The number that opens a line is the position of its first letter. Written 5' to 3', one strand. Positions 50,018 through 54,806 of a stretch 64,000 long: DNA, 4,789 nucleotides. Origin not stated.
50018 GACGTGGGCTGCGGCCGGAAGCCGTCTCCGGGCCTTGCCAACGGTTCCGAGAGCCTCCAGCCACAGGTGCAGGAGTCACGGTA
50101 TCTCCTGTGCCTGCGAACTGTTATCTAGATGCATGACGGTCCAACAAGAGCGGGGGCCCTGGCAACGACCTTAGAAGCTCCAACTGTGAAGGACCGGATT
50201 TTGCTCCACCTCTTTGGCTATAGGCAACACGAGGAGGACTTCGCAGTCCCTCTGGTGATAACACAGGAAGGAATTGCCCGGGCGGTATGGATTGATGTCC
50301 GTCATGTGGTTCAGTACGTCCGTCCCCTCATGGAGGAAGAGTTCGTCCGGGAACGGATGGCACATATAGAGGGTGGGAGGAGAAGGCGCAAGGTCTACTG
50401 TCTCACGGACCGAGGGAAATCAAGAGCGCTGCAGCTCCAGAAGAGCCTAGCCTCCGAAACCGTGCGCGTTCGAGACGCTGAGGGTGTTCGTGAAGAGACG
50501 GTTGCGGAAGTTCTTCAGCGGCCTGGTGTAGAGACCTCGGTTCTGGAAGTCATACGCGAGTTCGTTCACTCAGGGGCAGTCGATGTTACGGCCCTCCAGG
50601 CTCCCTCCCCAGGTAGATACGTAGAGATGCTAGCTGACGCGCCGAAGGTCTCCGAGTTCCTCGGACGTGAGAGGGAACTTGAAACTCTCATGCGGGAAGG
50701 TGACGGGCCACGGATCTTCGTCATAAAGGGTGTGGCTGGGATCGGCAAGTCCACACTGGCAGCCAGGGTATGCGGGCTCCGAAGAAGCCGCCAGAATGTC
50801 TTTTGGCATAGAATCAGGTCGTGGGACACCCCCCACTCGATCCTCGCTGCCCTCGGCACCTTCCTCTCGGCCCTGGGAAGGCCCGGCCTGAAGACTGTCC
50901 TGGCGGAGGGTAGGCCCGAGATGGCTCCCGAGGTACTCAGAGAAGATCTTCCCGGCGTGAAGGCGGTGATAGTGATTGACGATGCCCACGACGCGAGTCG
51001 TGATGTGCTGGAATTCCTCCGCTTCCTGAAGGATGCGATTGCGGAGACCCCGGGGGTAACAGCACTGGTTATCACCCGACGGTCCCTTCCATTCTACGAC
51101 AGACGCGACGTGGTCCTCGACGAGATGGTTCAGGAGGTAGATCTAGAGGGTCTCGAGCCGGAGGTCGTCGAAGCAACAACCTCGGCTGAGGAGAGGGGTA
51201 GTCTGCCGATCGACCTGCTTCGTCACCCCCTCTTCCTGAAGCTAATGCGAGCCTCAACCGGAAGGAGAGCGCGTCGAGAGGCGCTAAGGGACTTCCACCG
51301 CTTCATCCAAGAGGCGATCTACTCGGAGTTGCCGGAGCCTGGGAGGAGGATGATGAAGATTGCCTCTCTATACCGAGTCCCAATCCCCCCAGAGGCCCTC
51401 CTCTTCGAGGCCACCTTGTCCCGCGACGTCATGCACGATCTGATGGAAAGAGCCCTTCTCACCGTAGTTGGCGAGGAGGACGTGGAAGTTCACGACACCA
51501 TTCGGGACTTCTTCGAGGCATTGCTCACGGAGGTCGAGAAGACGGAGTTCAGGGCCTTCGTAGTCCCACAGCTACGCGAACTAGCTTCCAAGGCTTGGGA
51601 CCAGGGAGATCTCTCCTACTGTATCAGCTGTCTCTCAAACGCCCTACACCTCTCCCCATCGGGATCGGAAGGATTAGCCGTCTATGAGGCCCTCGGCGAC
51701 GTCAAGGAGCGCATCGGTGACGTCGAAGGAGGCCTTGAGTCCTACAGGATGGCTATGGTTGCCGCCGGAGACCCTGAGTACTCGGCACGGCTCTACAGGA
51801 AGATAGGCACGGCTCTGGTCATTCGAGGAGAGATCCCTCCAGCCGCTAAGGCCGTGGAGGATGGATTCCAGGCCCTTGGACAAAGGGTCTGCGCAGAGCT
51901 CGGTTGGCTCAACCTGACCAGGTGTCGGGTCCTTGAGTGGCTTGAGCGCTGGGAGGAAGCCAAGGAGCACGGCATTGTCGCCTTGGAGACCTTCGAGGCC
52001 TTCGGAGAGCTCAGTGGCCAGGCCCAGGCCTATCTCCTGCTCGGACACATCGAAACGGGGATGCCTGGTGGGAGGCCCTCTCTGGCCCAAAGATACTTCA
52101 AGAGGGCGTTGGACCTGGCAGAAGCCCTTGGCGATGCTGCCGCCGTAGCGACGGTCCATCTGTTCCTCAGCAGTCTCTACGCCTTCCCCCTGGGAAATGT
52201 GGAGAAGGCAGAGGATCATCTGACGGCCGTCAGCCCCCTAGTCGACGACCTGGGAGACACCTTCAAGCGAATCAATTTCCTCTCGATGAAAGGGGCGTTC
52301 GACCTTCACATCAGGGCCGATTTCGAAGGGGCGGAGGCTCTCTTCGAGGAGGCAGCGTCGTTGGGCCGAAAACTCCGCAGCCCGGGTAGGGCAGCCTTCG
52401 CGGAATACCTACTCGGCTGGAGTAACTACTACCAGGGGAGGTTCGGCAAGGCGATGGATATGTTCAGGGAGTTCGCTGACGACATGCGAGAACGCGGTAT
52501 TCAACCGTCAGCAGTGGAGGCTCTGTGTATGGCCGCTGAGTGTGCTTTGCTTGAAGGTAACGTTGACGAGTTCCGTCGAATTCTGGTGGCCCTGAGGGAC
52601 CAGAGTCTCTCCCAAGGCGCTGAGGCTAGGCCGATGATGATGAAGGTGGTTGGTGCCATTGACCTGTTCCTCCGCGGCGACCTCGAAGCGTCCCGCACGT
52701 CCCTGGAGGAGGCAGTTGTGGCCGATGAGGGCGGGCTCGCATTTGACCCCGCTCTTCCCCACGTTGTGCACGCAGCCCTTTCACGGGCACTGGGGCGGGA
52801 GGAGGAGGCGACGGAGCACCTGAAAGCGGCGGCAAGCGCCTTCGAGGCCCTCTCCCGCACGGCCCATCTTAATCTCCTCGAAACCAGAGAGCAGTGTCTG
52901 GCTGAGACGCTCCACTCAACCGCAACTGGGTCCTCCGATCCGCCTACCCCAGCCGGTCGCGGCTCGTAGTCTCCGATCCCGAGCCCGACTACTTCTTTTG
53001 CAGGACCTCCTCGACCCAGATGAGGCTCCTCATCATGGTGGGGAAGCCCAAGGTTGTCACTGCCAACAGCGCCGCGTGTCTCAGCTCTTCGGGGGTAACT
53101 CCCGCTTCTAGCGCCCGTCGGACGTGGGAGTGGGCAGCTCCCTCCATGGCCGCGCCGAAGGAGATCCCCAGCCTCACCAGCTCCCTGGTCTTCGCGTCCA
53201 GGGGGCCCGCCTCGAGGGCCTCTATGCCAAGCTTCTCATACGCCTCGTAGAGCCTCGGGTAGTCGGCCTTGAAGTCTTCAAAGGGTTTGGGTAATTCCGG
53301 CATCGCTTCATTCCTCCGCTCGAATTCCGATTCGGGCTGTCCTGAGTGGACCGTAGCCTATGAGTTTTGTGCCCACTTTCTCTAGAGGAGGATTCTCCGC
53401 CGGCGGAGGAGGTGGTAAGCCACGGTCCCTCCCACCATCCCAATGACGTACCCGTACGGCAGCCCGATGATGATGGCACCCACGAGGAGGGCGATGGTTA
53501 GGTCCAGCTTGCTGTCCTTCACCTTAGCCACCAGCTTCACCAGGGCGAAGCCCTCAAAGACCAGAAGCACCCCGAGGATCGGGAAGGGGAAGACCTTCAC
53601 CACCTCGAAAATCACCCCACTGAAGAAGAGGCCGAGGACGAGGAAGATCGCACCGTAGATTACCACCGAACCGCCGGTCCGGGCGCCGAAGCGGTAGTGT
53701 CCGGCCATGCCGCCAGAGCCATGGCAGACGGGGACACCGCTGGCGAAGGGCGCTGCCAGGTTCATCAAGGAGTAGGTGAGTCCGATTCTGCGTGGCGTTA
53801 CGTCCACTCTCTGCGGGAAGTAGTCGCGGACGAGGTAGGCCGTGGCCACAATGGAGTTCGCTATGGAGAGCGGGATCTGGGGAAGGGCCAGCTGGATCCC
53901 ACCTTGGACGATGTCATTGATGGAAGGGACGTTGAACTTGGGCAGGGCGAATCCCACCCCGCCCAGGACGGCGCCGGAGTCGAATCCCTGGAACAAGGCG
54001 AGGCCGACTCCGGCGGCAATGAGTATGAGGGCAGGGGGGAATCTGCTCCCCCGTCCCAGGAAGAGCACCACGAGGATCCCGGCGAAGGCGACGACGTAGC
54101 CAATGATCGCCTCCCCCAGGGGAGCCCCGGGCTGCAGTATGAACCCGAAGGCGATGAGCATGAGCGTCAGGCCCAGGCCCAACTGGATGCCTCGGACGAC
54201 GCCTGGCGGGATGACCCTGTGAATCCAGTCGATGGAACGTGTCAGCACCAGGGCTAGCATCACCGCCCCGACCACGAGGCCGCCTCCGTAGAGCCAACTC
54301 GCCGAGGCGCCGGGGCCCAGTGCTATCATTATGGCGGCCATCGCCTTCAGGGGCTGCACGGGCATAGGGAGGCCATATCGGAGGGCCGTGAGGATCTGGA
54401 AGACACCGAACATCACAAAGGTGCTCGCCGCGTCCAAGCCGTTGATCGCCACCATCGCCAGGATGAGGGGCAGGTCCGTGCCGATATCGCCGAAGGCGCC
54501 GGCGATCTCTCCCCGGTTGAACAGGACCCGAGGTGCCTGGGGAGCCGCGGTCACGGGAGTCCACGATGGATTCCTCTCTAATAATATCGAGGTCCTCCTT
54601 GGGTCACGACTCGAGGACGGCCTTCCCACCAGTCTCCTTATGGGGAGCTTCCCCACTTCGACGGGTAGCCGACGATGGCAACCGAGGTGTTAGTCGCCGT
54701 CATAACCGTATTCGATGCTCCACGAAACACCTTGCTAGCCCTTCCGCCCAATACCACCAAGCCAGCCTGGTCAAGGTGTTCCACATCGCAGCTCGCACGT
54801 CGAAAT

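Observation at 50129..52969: Standalone 946-aa STAND NTPase with N-terminal PadR-like wHTH and C-terminal TPR-like sensor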

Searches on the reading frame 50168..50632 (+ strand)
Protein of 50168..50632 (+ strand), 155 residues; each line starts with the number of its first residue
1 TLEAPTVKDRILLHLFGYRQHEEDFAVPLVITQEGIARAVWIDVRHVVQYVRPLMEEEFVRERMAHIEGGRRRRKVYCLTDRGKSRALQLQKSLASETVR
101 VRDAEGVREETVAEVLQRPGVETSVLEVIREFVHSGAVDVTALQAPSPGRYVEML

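Call 35: search_solved_structures(query=A3, max_evalue=10, show_alignments=3)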
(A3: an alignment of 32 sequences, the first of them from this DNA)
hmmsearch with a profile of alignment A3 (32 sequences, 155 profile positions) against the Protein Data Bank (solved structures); distinct sequences matched with E-value up to 10: 6.
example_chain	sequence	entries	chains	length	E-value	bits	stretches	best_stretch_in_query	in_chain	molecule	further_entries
3oop_A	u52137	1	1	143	0.0081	19.3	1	23-98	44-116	Lin2960 protein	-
5x11_A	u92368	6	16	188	0.085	16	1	51-122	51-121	Transcriptional regulator | PadR family transcriptional regulator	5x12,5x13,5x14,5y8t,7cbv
8jxk_A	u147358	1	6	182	0.13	15.4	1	52-86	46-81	Conserved protein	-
4rs8_A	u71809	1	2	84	0.44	13.7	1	36-95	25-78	AspA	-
6i97_D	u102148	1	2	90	0.71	13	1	51-98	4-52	Protein TonB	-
6fip_A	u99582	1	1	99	0.8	12.8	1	51-99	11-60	Protein TonB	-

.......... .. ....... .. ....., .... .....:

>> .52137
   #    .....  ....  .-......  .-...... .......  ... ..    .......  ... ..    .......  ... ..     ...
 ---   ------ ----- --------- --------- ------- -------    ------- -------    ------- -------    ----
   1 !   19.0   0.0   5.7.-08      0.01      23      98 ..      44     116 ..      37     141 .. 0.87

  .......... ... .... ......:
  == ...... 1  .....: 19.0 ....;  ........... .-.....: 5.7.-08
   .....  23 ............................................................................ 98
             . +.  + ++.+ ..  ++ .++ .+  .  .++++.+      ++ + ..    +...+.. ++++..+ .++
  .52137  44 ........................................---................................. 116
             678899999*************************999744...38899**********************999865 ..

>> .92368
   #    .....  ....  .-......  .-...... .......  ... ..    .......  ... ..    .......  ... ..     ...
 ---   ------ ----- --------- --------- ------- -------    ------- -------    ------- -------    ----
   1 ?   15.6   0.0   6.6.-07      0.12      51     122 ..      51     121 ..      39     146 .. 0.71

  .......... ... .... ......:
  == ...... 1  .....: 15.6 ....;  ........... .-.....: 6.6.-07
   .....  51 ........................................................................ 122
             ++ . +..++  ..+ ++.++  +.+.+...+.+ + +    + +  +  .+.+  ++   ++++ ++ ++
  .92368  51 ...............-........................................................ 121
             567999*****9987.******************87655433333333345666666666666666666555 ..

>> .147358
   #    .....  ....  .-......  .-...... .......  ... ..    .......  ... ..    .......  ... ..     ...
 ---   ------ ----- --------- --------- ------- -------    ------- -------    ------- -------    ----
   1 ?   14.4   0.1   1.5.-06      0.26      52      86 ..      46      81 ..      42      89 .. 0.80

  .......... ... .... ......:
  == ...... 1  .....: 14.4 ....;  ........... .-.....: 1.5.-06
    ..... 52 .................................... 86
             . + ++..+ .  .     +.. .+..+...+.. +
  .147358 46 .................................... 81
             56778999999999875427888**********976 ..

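Call 36: search_protein_families(library=pfam, alignment_id=A3, max_evalue=1)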
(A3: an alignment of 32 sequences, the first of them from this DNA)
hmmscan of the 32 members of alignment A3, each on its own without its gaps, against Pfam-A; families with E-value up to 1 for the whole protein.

A. member 1, seq(155 aa): 4 families
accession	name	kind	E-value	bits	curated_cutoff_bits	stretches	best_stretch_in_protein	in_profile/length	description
PF03551.20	PadR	-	0.0072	16.7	27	1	54-86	41-72/75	Transcriptional regulator PadR-like family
PF14947.12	HTH_45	-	0.085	13.3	25.5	1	39-86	28-65/77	Winged helix-turn-helix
PF20008.5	DUF6429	-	0.18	12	31.6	0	66-95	40-69/71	Domain of unknown function (DUF6429)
PF21984.2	DnaD_N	-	0.27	11.9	27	1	11-68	21-73/101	DnaD N-terminal domain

B. families by the number of members that match (of 32 scanned): 36 families (the first 25 are shown)
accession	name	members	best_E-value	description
PF03551.20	PadR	28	0.00011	Transcriptional regulator PadR-like family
PF13545.12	HTH_Crp_2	21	0.00015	Crp-like helix-turn-helix domain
PF22194.2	F-93_WHD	11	0.0016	F-93, winged-helix domain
PF14947.12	HTH_45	10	0.049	Winged helix-turn-helix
PF13412.12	HTH_24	9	0.00056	Winged helix-turn-helix DNA-binding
PF13463.12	HTH_27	5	0.00022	Winged helix DNA-binding domain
PF02082.26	Rrf2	5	0.036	Iron-dependent Transcriptional regulator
PF01638.23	HxlR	3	0.032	HxlR-like helix-turn-helix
PF01047.28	MarR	3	0.033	MarR family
PF01978.25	TrmB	2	0.0042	Sugar-specific transcriptional regulator TrmB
PF12802.13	MarR_2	2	0.0051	MarR family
PF01381.28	HTH_3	2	0.028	Helix-turn-helix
PF05066.19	HARE-HTH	2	0.036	HB1, ASXL, restriction endonuclease HTH domain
PF21984.2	DnaD_N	2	0.072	DnaD N-terminal domain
PF08100.18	Dimerisation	2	0.091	O-methyltransferase dimerisation domain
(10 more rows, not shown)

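Call 40: predict_structure(alignment_id=A3)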
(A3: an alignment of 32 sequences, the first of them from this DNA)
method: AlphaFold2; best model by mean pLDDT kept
length: 155 residues; sequences in the alignment: 32
mean_pLDDT: 89.9   pTM: 0.83
mean pLDDT of the five models: 89.9, 89.8, 89.2, 89.0, 88.6
residues with pLDDT >= 90: 119; 70-90: 25; 50-70: 3; < 50: 8
segments of 3 or more residues with pLDDT < 50: 148-155
pLDDT, mean of each block of 10 residues (from residue 1): 91 96 94 96 96 98 94 95 98 95 92 90 88 90 62 38
secondary structure, 60 per line:
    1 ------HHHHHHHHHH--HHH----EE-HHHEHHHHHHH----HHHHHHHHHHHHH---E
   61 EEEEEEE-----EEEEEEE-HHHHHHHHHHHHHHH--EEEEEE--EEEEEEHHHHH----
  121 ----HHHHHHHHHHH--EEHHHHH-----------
elements in order: H7-16 H33-39 H44-56 E60-67 E73-79 H81-95 E98-103 E106-111 H112-116 H125-135 H140-144

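Call 43: fold_search(model_id=the predicted structure, library=pdb)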
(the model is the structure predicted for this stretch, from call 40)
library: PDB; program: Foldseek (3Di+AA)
matches with E <= 10: 1539; with E <= 0.001: 1
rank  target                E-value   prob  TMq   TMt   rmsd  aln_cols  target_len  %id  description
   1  4l9j_A                9.3e-04  1.00  0.38  0.42   3.8        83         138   23  Crystal structure of S. aureus MepR in DNA-binding conformation (released 2013-09-11)
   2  3eco_A                1.1e-03  1.00  0.43  0.49   3.7        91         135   20  Crystal structure of MepR, a transcription regulator of the Staphylococcus aureus multidrug efflux pump MepA (released 2009-02-10)
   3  4rs8_A                1.4e-03  1.00  0.42  0.74   2.5        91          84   22  Apo structure of novel pNOB8 plasmid centromere binding protein (released 2015-09-16)
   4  4l9n_B                1.5e-03  1.00  0.38  0.42   3.6        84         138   23  Crystal structure of MepR A103V mutant from multidrug resistant S. aureus clinical isolate (released 2013-09-11)
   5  5ffx_D                1.8e-03  1.00  0.44  0.50   2.5        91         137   19  S. aureus MepR G34K Mutant (released 2016-12-21)
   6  4l9t_B                2.1e-03  1.00  0.41  0.46   5.1        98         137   20  Crystal structure of MepR F27L mutant from multidrug resistant S. aureus clinical isolate (released 2013-09-11)
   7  3oop                  2.3e-03  1.00  0.41  0.45   3.7        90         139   17  The structure of a protein with unknown function from Listeria innocua Clip11262 (released 2010-09-22)
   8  5yhz                  2.3e-03  1.00  0.41  0.44   4.6        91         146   19  Structure of Lactococcus lactis ZitR, E41A mutant (released 2017-12-06)
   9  6fi9_A                2.3e-03  1.00  0.37  0.40   7.4       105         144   17  Crystal Structure of a zinc-responsive MarR family member, Lactococcus lactis ZitR (released 2019-02-20)
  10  4lln_D                2.5e-03  1.00  0.36  0.39   4.4        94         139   21  Crystal structure of S. aureus MepR-DNA complex (released 2014-05-14)
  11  4lll_M                2.8e-03  1.00  0.44  0.55   2.7        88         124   20  Crystal structure of S. aureus MepR-DNA complex (released 2014-05-14)
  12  2qvo                  2.8e-03  1.00  0.41  0.71   3.1        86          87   20  Crystal structure of AF1382 from Archaeoglobus fulgidus (released 2007-09-04)
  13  5k5q_B                3.0e-03  1.00  0.40  0.66   3.3        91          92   23  Structure of AspA-DNA complex: novel centromere bindng protein-centromere complex (released 2016-06-01)
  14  5ffx_A                3.2e-03  1.00  0.42  0.46   3.0        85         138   20  S. aureus MepR G34K Mutant (released 2016-12-21)
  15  5yhy                  3.8e-03  1.00  0.41  0.43   4.8        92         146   18  Structure of Lactococcus lactis ZitR, C30S mutant (released 2017-12-06)
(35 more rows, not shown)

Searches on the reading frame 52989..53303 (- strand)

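Call 44: search_protein_families(library=pfam, proteins=[window:52989-53303:-], max_evalue=1)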
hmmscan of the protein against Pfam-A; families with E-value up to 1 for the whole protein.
window:52989-53303:- (104 aa): 2 families
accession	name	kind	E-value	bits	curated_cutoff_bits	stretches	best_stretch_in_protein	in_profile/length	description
PF02627.25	CMD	-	9.9e-16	58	23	1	16-99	1-84/84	Carboxymuconolactone decarboxylase family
PF23363.1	DUF7089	-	0.2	11.5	27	1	7-66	170-226/258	Family of unknown function (DUF7089)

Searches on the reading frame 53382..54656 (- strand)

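Call 10: search_protein_families(library=pfam, proteins=[window:53382-54656:-], max_evalue=0.001)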
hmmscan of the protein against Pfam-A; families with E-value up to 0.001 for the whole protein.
window:53382-54656:- (424 aa): 2 families
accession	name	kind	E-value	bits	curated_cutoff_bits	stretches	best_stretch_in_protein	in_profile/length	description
PF16983.11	MFS_MOT1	-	1.1e-50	171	30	2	254-372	3-111/111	Molybdate transporter of MFS superfamily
PF00860.26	Xan_ur_permease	-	0.00028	20.2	27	1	77-402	40-382/389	Permease family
